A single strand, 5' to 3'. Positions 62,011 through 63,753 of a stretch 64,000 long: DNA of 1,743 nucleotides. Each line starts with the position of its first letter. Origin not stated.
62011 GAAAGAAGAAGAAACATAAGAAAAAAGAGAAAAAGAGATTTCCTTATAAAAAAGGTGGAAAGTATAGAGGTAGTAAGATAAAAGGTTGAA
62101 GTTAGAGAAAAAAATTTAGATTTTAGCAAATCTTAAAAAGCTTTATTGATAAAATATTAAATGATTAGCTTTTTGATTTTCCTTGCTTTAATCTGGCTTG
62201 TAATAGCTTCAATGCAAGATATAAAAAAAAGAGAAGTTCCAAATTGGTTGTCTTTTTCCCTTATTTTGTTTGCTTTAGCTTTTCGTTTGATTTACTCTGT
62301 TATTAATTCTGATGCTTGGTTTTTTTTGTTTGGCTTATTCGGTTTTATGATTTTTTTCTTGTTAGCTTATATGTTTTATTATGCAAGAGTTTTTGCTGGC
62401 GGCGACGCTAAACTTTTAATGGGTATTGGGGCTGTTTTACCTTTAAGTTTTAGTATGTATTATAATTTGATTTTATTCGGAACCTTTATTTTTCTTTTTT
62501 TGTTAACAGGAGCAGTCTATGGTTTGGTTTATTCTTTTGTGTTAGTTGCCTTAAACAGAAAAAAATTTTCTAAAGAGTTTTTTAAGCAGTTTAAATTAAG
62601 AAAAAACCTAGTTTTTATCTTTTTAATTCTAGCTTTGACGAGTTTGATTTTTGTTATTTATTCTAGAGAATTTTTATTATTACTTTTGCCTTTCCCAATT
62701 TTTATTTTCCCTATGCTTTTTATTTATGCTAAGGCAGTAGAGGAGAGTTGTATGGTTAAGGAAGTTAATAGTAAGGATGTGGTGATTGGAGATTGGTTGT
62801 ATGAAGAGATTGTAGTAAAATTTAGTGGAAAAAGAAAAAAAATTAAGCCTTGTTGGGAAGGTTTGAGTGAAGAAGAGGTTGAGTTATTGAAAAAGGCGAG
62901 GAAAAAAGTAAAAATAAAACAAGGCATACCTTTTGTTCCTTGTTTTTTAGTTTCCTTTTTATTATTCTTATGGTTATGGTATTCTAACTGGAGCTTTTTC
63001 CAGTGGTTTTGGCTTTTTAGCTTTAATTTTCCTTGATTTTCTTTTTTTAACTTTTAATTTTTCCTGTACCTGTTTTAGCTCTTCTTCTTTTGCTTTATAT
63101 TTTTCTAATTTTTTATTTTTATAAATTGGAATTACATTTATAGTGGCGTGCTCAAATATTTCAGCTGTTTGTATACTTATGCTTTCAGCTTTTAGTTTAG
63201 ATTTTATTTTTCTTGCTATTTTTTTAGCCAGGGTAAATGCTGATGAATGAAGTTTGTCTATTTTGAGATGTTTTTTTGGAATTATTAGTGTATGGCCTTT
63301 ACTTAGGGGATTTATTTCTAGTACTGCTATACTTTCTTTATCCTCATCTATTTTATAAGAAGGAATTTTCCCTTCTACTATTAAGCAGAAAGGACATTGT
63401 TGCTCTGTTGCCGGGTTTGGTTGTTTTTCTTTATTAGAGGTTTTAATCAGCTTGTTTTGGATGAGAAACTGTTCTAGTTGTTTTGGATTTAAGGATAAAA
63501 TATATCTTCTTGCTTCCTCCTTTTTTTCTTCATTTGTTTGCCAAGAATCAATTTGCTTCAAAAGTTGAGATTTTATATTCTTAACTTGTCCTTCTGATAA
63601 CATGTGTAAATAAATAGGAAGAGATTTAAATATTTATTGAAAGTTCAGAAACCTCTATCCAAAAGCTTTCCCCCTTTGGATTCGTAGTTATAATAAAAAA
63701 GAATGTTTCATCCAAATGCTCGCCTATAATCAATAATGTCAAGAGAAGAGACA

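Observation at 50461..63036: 12.6-kb single-strand type IV pilus-like operon with an unusually large, diverse set of class III signal-peptide proteins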

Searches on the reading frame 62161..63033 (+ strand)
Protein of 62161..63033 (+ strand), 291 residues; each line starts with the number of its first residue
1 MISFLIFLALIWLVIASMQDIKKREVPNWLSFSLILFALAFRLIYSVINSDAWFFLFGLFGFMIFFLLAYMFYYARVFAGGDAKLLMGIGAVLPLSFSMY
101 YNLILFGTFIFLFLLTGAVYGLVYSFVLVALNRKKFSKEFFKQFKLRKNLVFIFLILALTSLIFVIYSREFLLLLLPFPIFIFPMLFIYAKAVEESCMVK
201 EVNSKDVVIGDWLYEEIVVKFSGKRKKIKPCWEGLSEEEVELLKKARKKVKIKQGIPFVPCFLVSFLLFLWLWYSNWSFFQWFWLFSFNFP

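Call 4: search_protein_families(library=pfam, max_evalue=0.1, proteins=[window:62161-63033:+])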
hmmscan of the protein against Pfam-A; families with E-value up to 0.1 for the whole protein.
window:62161-63033:+ (291 aa): 2 families
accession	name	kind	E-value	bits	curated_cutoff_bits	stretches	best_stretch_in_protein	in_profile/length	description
PF01478.23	Peptidase_A24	-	5.9e-14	52.8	26.5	1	8-115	2-93/104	Type IV leader peptidase family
PF06819.16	Arc_PepC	-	0.055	14.1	23.4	0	228-254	80-106/110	Archaeal Peptidase A24 C-terminal Domain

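Call 7: search_protein_families(library=ncbifam, max_evalue=0.1, proteins=[window:62161-63033:+])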
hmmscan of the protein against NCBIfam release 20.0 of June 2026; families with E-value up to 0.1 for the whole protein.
window:62161-63033:+ (291 aa): 3 families
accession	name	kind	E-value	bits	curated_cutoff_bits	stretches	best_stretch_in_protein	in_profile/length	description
NF040695.1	FlaK_Arch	equivalog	1.5e-12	47.6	330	1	8-123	5-122/230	preflagellin peptidase FlaK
NF053826.1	PrePilPeptEppA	equivalog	0.0057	16.1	450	1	225-273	278-332/334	prepilin peptidase EppA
NF040894.1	puhB_PGC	equivalog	0.018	14.9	110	1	44-104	65-125/176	photosynthetic complex putative assembly protein PuhB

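Call 73: search_solved_structures(query=window:62161-63033:+, max_evalue=1, show_alignments=1)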
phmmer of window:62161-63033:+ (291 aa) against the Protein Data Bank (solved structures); distinct sequences matched with E-value up to 1: 5.
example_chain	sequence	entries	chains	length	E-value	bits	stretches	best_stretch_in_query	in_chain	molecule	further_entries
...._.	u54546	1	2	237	1.7e-10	44.2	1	8-144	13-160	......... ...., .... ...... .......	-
2jj7_A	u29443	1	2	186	0.47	13.3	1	178-249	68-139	HEMOLYSIN II REGULATORY PROTEIN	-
2jk3_A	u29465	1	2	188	0.49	13.2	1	178-249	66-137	HEMOLYSIN II REGULATORY PROTEIN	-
2fx0_A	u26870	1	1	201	0.56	13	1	178-249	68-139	hemolysin II regulatory protein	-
2wv1_A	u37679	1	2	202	0.58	13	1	178-249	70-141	HEMOLYSIN II REGULATORY PROTEIN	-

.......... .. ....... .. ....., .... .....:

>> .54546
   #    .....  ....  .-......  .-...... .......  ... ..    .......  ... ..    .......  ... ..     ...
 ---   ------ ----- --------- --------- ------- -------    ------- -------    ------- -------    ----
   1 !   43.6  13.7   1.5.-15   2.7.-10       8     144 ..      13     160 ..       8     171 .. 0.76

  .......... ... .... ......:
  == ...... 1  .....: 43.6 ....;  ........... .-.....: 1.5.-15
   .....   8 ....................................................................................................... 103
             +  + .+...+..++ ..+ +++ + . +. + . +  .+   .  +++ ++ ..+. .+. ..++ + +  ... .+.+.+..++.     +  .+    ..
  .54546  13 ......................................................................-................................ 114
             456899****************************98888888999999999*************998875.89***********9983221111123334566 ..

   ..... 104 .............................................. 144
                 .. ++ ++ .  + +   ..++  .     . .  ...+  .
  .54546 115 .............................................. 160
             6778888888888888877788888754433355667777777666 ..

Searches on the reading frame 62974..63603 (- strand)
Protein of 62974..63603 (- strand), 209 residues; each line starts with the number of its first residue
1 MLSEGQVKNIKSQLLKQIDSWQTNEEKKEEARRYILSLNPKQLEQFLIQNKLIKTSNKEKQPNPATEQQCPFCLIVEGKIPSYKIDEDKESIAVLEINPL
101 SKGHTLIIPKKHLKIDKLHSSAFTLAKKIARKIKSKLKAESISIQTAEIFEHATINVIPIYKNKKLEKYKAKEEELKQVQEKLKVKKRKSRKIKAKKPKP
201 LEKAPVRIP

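Call 4: search_protein_families(library=pfam, max_evalue=0.1, proteins=[window:62974-63603:-])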
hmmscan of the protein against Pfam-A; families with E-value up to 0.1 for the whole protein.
window:62974-63603:- (209 aa): 3 families
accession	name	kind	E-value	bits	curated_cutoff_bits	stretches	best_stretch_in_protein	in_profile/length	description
PF01230.28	HIT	-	2.7e-09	38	21.5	1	78-148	2-77/98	HIT domain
PF11969.13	DcpS_C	-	1.5e-06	29.1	24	1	69-153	1-88/114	Scavenger mRNA decapping enzyme C-term binding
PF04677.20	CwfJ_C_1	-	0.0077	16.5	21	1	58-163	2-112/122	Protein similar to CwfJ C-terminus 1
